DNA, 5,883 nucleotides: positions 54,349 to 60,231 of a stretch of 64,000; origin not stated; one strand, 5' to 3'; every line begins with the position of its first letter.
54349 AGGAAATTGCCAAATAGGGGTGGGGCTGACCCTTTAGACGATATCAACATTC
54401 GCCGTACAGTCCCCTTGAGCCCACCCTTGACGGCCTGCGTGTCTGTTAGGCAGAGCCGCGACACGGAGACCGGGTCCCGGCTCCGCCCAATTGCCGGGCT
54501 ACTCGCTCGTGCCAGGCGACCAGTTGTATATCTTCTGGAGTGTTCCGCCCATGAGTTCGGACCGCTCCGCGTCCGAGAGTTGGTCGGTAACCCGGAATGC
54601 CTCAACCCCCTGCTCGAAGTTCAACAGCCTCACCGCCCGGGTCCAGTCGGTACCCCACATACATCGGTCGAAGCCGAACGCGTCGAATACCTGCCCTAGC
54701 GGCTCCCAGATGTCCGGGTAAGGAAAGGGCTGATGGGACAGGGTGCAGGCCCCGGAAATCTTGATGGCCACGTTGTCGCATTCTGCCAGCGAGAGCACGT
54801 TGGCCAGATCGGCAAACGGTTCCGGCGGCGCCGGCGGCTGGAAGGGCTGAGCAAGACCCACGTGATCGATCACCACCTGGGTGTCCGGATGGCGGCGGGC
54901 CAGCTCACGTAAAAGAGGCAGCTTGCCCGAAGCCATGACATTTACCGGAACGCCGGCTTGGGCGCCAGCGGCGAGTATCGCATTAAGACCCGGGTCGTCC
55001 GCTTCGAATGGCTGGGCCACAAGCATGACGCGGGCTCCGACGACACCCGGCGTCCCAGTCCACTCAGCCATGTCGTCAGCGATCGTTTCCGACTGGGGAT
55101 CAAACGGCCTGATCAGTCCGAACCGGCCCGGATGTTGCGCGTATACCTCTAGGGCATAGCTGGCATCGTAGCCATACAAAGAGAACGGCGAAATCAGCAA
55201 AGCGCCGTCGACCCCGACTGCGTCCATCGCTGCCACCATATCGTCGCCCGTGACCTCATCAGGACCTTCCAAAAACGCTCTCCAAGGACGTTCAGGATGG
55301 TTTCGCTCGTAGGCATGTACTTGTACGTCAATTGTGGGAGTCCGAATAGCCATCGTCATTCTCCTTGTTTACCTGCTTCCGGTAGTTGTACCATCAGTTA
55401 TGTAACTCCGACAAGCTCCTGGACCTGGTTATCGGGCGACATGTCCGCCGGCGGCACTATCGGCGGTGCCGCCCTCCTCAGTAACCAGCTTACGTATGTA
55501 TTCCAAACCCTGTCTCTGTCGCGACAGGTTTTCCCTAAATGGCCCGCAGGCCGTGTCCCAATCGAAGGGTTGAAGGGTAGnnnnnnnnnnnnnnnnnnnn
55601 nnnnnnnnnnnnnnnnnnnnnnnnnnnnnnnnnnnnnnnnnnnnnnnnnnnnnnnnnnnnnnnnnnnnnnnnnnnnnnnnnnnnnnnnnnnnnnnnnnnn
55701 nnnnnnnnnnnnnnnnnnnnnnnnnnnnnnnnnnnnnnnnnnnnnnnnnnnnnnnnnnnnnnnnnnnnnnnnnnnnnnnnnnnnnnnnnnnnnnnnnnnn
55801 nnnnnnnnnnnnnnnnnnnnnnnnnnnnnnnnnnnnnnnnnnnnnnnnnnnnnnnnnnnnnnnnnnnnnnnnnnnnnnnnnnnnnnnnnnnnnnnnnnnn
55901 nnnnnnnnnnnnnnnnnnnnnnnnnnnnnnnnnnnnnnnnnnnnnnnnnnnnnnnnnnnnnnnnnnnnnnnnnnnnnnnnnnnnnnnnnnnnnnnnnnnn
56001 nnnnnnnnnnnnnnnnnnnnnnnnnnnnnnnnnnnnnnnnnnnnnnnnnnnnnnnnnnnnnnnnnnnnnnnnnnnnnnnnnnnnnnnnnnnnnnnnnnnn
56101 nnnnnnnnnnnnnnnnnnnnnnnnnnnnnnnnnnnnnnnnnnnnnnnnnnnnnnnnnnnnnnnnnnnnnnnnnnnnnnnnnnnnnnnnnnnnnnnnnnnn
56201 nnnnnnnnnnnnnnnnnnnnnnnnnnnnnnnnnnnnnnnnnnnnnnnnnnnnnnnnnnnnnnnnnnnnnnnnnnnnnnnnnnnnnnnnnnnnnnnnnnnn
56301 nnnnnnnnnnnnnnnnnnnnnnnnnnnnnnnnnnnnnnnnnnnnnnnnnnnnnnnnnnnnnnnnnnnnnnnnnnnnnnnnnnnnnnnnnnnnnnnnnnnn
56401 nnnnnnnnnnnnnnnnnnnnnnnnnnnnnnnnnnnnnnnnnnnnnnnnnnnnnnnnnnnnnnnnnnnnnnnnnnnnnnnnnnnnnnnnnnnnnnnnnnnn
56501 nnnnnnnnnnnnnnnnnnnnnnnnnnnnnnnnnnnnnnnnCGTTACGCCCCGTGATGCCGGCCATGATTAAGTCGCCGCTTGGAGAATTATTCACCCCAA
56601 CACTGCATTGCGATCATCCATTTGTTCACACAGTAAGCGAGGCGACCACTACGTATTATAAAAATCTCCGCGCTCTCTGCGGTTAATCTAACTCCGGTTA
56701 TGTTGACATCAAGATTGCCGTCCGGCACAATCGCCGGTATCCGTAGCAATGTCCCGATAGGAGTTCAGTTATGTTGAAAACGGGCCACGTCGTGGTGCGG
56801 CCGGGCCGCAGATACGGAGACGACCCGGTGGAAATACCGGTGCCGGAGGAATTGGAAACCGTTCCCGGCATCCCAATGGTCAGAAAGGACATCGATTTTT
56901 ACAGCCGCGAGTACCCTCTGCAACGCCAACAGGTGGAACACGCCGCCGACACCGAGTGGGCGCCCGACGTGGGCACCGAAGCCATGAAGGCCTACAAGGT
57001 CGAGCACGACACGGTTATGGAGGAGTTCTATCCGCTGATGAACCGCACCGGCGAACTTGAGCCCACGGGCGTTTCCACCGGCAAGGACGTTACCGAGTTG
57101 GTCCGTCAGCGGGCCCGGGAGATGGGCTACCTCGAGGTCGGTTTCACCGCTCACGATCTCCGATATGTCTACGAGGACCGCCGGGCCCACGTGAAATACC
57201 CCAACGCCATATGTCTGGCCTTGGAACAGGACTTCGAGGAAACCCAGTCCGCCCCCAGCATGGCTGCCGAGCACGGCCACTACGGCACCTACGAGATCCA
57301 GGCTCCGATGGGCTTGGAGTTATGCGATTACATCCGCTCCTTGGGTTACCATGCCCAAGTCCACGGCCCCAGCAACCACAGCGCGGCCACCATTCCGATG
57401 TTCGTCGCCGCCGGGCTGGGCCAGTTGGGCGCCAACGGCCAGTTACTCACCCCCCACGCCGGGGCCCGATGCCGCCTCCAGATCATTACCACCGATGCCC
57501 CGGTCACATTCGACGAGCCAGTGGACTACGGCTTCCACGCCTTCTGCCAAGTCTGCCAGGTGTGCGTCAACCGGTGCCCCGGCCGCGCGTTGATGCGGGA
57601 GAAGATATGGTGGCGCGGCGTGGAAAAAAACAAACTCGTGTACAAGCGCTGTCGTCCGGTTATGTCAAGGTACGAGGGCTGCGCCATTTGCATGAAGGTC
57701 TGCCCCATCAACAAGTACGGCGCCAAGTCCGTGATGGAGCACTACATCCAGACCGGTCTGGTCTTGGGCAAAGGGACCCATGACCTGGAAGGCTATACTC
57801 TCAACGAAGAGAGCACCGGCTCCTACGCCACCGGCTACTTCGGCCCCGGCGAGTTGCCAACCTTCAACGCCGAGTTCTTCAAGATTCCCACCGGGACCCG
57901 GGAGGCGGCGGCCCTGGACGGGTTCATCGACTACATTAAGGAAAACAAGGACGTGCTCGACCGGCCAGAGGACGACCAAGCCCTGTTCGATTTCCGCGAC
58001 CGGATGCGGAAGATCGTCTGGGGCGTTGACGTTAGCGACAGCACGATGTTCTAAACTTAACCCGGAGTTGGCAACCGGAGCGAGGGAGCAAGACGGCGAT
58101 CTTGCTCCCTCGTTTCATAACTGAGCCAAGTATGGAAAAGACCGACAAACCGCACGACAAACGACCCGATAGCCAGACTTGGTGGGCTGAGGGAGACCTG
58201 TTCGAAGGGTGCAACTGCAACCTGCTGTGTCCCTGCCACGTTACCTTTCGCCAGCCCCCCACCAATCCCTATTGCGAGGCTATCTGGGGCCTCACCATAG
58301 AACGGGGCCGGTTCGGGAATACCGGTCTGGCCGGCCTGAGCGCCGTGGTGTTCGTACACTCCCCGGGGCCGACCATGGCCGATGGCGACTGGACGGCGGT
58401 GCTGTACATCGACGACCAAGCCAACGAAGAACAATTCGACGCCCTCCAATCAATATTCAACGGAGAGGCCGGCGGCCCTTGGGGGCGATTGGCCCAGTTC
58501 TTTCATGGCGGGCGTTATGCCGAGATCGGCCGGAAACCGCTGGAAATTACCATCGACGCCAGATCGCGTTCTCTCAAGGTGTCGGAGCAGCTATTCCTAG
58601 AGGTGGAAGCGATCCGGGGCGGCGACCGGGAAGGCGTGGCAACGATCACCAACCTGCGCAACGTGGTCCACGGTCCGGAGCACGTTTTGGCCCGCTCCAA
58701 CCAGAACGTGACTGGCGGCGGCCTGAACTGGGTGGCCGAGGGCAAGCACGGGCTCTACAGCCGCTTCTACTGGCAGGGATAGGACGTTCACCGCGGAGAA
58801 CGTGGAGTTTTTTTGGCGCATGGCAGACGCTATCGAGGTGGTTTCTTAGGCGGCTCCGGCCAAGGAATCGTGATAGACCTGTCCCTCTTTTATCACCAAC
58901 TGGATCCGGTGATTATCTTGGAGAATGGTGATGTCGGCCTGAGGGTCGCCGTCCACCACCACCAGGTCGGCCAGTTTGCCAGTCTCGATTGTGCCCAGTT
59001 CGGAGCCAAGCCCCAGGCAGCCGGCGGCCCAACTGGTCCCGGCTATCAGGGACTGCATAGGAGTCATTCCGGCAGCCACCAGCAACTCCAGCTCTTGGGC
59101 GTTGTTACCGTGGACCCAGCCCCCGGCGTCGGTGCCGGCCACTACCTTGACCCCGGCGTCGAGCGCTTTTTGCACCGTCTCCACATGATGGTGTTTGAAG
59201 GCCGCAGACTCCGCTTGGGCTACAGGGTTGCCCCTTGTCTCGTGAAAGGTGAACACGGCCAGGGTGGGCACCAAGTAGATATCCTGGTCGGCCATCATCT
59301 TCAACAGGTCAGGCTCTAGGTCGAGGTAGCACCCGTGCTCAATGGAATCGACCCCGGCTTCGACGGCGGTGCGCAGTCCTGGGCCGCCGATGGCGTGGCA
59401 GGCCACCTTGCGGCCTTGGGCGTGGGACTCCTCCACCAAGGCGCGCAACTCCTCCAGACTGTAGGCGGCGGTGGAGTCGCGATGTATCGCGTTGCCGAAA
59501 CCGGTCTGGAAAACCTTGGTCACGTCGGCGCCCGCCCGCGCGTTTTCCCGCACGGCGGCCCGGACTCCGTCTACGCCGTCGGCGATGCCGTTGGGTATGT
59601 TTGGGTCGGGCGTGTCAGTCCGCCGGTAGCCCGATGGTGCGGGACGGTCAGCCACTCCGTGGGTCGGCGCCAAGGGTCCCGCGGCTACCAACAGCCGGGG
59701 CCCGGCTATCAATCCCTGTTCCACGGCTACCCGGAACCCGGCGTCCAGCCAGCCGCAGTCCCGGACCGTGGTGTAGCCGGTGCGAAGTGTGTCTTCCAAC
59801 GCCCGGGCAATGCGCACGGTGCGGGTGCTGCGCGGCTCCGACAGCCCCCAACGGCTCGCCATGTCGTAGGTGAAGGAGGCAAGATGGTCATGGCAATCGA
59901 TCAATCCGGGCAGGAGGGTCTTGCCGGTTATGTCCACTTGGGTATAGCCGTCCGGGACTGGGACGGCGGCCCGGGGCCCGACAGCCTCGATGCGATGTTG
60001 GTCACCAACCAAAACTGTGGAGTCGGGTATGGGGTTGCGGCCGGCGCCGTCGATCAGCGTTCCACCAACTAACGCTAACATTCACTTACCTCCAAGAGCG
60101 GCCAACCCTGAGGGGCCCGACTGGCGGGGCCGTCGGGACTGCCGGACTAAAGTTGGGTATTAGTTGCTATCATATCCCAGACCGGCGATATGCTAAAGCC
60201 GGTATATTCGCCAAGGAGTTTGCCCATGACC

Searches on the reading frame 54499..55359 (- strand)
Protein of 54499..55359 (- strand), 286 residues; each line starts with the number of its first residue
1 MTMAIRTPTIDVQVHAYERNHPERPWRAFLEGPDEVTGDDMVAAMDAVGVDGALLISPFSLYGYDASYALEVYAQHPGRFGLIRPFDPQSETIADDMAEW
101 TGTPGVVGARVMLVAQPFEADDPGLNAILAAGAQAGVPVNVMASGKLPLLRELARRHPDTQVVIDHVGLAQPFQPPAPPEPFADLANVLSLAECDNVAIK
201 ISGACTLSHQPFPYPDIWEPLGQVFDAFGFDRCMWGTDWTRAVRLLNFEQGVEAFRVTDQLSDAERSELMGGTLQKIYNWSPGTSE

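Call 16: search_protein_families(library=pfam, proteins=[window:54499-55359:-], max_evalue=0.01)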
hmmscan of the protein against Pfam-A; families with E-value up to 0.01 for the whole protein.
window:54499-55359:- (286 aa): 1 family
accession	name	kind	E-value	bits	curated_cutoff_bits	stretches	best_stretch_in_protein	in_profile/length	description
PF04909.20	Amidohydro_2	-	5.1e-33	115.5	26.4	1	10-278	1-287/289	Amidohydrolase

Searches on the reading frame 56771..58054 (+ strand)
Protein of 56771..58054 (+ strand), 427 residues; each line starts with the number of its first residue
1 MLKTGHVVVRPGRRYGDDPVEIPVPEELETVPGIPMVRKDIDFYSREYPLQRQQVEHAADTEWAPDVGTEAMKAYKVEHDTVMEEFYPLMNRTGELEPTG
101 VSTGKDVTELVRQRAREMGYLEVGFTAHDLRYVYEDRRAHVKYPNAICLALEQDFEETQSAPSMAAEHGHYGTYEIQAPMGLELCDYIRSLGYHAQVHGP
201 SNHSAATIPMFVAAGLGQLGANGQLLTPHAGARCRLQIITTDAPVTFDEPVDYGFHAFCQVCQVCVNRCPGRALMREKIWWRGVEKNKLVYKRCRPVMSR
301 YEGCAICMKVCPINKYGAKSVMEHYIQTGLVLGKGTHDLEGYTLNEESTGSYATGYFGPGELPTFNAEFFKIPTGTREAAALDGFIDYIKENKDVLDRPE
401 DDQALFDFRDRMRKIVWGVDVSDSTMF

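Call 16: search_protein_families(library=pfam, proteins=[window:56771-58054:+], max_evalue=0.01)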
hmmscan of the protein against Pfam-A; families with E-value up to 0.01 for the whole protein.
window:56771-58054:+ (427 aa): 4 families
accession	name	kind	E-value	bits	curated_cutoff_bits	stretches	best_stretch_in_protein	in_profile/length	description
PF13484.11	Fer4_16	-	0.00015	22.9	30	1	259-314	2-66/66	4Fe-4S double cluster binding domain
PF12838.12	Fer4_7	-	0.0027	18.6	27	1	259-313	2-50/52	4Fe-4S dicluster domain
PF14697.11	Fer4_21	-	0.0063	17.1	35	0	302-314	42-54/59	4Fe-4S dicluster domain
PF13187.11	Fer4_9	-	0.008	16.6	27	0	257-273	35-51/52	4Fe-4S dicluster domain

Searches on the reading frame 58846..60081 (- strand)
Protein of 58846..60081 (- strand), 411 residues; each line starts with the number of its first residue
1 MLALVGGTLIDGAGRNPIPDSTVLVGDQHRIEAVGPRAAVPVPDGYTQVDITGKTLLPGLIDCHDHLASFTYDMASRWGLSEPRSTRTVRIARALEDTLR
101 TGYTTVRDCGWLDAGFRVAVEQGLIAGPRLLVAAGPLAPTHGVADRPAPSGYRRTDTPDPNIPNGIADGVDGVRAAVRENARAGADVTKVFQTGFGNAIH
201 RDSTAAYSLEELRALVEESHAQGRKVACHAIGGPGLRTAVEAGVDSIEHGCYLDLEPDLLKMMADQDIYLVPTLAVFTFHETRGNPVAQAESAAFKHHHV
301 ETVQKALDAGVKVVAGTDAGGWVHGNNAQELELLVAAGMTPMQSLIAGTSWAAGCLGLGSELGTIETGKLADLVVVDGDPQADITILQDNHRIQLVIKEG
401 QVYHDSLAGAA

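Call 16: search_protein_families(library=pfam, proteins=[window:58846-60081:-], max_evalue=0.01)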
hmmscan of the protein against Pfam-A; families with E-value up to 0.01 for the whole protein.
window:58846-60081:- (411 aa): 2 families
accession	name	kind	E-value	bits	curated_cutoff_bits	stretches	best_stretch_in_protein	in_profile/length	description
PF01979.26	Amidohydro_1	-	5.1e-47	161.2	25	1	55-402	1-344/345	Amidohydrolase family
PF07969.17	Amidohydro_3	-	4.6e-19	69.7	29.7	2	85-402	155-470/472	Amidohydrolase family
